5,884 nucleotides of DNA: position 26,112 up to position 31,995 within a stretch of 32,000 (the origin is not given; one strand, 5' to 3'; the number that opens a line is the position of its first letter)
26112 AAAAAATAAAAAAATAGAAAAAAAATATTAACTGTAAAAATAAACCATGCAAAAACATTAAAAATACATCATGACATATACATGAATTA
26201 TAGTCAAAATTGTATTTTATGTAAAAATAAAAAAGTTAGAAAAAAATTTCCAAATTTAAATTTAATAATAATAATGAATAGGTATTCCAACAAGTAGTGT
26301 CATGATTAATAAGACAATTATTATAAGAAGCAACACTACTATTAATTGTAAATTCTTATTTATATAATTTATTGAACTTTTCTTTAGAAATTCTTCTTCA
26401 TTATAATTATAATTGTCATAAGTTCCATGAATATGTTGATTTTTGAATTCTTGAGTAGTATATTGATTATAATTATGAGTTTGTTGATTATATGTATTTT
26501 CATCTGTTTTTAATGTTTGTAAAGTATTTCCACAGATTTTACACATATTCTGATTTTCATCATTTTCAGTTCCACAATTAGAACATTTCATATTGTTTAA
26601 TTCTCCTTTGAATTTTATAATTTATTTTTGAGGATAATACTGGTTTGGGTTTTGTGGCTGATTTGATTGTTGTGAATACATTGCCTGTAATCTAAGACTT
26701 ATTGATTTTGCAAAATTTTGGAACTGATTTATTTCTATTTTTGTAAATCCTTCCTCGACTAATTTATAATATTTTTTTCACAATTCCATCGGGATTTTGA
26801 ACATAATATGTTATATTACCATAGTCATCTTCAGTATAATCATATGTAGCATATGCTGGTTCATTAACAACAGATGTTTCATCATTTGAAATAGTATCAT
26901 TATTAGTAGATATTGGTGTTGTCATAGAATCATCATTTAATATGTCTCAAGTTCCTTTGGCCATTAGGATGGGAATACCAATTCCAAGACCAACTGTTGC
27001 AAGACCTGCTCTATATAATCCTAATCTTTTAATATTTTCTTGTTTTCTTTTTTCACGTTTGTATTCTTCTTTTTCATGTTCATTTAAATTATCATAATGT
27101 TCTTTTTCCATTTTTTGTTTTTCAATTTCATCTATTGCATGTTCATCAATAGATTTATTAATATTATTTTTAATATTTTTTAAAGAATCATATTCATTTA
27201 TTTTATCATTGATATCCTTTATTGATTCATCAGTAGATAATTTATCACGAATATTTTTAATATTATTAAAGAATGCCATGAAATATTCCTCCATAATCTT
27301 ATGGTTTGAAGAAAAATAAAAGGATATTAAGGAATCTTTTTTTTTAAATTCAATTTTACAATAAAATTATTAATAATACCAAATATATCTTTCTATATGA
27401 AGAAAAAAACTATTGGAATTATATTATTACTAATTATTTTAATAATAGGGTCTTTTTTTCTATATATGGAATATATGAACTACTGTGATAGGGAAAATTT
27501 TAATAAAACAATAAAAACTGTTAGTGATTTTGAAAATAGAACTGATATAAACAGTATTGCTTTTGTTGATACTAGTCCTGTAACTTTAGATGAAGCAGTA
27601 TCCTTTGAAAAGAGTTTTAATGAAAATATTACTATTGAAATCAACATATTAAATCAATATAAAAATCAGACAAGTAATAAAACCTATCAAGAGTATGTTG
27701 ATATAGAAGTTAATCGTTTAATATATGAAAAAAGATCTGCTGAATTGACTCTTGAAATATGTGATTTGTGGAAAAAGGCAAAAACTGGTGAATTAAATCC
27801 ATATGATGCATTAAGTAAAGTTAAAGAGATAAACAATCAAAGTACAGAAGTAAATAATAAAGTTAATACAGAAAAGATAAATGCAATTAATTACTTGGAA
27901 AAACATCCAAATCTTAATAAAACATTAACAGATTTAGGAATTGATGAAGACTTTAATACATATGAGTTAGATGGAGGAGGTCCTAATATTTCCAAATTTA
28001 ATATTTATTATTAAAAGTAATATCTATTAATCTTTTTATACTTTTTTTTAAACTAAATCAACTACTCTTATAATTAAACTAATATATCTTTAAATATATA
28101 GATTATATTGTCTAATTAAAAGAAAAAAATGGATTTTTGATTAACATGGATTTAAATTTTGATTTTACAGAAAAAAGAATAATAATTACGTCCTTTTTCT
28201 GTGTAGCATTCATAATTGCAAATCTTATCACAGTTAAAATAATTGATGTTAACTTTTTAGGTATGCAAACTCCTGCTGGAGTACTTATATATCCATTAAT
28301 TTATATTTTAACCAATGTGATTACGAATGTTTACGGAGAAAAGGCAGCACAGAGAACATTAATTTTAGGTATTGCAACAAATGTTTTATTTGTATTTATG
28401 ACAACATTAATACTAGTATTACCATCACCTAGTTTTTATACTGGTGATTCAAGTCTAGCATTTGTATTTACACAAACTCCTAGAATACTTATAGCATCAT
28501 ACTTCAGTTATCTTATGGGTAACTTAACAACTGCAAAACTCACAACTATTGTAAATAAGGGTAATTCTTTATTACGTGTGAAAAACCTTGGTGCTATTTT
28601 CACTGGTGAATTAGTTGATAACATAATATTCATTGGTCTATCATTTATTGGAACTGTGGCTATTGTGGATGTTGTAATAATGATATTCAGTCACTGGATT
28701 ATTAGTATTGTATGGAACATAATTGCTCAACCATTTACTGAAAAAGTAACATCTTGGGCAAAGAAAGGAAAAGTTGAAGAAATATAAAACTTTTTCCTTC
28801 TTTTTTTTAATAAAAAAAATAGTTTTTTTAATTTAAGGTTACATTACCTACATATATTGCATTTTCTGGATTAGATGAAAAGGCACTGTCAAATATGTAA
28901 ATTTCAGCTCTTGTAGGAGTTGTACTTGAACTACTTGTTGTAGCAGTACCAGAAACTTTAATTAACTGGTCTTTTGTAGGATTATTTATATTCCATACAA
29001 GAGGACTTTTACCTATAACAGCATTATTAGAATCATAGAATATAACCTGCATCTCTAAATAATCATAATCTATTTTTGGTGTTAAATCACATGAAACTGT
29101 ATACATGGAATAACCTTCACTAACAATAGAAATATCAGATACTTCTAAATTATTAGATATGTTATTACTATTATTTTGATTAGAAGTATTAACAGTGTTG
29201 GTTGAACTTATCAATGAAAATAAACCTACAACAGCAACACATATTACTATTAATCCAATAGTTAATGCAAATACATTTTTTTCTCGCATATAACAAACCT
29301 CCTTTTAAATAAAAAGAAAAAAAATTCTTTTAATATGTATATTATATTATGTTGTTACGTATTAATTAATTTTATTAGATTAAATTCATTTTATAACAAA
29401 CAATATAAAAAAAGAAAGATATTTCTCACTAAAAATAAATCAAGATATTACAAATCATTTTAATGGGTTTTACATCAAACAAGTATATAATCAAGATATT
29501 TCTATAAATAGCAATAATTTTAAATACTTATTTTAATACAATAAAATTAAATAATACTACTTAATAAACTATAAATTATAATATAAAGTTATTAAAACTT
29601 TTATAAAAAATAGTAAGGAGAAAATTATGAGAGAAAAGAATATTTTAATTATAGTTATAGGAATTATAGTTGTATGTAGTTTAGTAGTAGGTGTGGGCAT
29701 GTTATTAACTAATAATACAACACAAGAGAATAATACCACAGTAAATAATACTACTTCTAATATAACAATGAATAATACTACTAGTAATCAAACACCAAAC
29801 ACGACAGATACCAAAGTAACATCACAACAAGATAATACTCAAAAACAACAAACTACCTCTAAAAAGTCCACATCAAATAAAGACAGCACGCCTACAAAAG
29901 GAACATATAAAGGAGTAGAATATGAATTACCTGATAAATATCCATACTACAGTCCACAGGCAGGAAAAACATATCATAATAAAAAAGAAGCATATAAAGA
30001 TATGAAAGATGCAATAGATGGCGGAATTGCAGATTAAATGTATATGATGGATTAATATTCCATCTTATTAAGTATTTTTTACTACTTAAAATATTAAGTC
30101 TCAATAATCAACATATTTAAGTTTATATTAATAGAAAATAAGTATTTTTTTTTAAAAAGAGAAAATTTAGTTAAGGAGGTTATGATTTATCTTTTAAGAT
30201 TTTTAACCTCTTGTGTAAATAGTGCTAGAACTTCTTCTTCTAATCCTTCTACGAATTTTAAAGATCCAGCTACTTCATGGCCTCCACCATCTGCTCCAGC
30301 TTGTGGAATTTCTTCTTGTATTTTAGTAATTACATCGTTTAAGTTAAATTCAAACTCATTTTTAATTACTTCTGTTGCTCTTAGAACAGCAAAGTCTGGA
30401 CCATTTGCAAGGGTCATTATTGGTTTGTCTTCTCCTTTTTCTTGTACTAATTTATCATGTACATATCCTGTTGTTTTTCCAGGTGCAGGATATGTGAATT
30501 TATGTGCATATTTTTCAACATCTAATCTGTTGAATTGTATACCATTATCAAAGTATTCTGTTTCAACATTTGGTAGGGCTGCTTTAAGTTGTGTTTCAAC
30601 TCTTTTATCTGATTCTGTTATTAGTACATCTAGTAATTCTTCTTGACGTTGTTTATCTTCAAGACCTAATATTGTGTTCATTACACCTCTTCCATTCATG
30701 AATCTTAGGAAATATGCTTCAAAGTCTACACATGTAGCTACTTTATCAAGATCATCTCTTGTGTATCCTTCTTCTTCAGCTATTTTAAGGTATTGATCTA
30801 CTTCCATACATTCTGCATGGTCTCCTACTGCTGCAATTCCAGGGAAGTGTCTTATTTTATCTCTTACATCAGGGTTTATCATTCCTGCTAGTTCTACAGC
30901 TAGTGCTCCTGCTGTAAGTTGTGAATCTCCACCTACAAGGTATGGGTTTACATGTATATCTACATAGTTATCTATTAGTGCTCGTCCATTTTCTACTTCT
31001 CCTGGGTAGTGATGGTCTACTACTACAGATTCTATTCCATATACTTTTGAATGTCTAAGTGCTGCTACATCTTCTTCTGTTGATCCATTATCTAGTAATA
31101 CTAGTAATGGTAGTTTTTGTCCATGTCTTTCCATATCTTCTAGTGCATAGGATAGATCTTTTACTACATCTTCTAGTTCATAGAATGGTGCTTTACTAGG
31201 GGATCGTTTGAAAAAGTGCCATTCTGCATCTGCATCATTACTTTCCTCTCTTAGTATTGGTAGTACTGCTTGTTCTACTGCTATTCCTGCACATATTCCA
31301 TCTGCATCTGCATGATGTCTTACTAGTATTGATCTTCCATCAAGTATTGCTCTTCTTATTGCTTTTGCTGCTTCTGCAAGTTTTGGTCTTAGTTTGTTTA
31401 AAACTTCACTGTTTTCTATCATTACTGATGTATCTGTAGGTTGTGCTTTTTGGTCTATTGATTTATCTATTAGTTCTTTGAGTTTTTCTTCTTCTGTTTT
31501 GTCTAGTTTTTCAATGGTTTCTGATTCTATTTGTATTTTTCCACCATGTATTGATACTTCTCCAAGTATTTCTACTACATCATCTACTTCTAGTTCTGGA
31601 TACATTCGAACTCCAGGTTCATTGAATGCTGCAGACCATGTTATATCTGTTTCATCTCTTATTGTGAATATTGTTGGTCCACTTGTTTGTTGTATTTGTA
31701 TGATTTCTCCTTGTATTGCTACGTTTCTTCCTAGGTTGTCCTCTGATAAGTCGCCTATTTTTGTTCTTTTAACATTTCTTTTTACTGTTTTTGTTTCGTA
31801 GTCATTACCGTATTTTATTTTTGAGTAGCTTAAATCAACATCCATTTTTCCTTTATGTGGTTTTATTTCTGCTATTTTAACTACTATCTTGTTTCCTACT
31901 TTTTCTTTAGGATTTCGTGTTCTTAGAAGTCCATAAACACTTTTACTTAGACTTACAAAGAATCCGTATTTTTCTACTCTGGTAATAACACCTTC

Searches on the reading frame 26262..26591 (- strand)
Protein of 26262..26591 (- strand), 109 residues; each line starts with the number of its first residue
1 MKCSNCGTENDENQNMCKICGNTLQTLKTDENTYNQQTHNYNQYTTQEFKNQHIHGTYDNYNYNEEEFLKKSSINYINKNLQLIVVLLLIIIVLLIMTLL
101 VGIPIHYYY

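Call 45: search_protein_families(library=pfam, max_evalue=0.01, proteins=[window:26262-26591:-])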
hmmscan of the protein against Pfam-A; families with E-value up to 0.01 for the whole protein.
window:26262-26591:- (109 aa): 3 families
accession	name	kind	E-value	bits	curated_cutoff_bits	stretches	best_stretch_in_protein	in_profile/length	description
PF13248.11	Zn_ribbon_3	-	6.2e-06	25.9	27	1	2-22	4-24/26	zinc-ribbon domain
PF13240.11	Zn_Ribbon_1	-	6e-05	23.1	25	1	2-23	1-22/23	zinc-ribbon domain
PF12773.13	DZR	-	0.00043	20.8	27.3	1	3-25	1-23/45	Double zinc ribbon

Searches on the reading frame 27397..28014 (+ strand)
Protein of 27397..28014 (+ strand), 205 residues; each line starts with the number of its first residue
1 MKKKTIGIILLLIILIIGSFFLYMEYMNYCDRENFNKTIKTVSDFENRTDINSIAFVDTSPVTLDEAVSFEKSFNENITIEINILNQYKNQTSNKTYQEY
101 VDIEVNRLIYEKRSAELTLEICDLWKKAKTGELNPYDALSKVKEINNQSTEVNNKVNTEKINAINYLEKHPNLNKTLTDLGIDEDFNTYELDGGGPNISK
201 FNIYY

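Call 4: search_protein_families(library=pfam, proteins=[window:27397-28014:+], max_evalue=0.001)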
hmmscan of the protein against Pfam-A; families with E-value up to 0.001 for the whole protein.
window:27397-28014:+ (205 aa): 0 families

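Call 45: search_protein_families(library=pfam, max_evalue=0.01, proteins=[window:27397-28014:+])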
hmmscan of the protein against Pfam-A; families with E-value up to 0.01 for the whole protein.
window:27397-28014:+ (205 aa): 1 family
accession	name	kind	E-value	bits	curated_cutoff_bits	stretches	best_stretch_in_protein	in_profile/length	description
PF05837.17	CENP-H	-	0.0077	16.5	29.9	0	83-152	97-163/202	Centromere protein H (CENP-H)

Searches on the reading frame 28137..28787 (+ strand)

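Call 4: search_protein_families(library=pfam, proteins=[window:28137-28787:+], max_evalue=0.001)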
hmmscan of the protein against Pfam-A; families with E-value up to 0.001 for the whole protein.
window:28137-28787:+ (216 aa): 1 family
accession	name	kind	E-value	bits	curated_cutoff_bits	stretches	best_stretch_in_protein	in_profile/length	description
PF02592.20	Vut_1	-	8.1e-33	114.4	27.2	1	46-201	1-149/152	Putative vitamin uptake transporter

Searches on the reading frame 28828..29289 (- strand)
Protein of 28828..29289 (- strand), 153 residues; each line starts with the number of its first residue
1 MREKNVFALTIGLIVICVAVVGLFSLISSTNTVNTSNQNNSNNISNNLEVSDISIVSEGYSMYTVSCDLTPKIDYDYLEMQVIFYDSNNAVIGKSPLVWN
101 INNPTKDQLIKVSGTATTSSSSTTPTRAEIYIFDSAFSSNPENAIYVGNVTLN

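Call 4: search_protein_families(library=pfam, proteins=[window:28828-29289:-], max_evalue=0.001)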
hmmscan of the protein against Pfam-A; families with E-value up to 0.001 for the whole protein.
window:28828-29289:- (153 aa): 2 families
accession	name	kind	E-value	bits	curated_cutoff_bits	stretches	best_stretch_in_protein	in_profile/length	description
PF14721.12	AIF_C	-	0.00018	22.4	25.9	1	10-103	30-119/130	Apoptosis-inducing factor, mitochondrion-associated, C-term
PF12930.12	DUF3836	-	0.00055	20.3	25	1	24-123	12-104/127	Family of unknown function (DUF3836)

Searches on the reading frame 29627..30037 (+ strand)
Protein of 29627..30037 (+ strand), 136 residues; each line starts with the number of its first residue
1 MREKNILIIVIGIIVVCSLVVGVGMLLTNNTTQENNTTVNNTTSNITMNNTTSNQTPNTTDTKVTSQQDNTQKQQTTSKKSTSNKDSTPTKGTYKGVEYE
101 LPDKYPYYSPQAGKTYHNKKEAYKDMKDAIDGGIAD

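Call 45: search_protein_families(library=pfam, max_evalue=0.01, proteins=[window:29627-30037:+])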
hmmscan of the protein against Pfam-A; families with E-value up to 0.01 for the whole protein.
window:29627-30037:+ (136 aa): 4 families
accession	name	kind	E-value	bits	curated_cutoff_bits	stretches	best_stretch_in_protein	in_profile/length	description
PF20187.3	DUF6550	-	1e-05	26.3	27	1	3-91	8-98/190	Family of unknown function (DUF6550)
PF15763.10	DUF4692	-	0.0002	22.3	27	1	5-129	5-133/167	Regulator of human erythroid cell expansion (RHEX)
PF25728.1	US29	-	0.0011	18.4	27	1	2-82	2-86/324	Cytomegalovirus US29 protein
PF22251.1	PFF1_TM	-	0.0054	16.7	32.3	1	9-113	102-213/300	Vacuolar membrane protease, transmembrane domain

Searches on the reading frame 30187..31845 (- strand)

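Call 4: search_protein_families(library=pfam, proteins=[window:30187-31845:-], max_evalue=0.001)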
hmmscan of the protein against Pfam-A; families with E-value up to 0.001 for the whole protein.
window:30187-31845:- (552 aa): 3 families
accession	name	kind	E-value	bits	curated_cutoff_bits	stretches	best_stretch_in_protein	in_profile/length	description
PF01336.31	tRNA_anti-codon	-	5.7e-10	39.4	27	1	42-114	1-75/75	OB-fold nucleic acid binding domain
PF01368.27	DHH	-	2.7e-07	31.3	28.1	1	173-289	2-82/125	DHH family, N-terminal domain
PF13742.12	tRNA_anti_2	-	0.00071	20.2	27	0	29-110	9-93/95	OB-fold nucleic acid binding domain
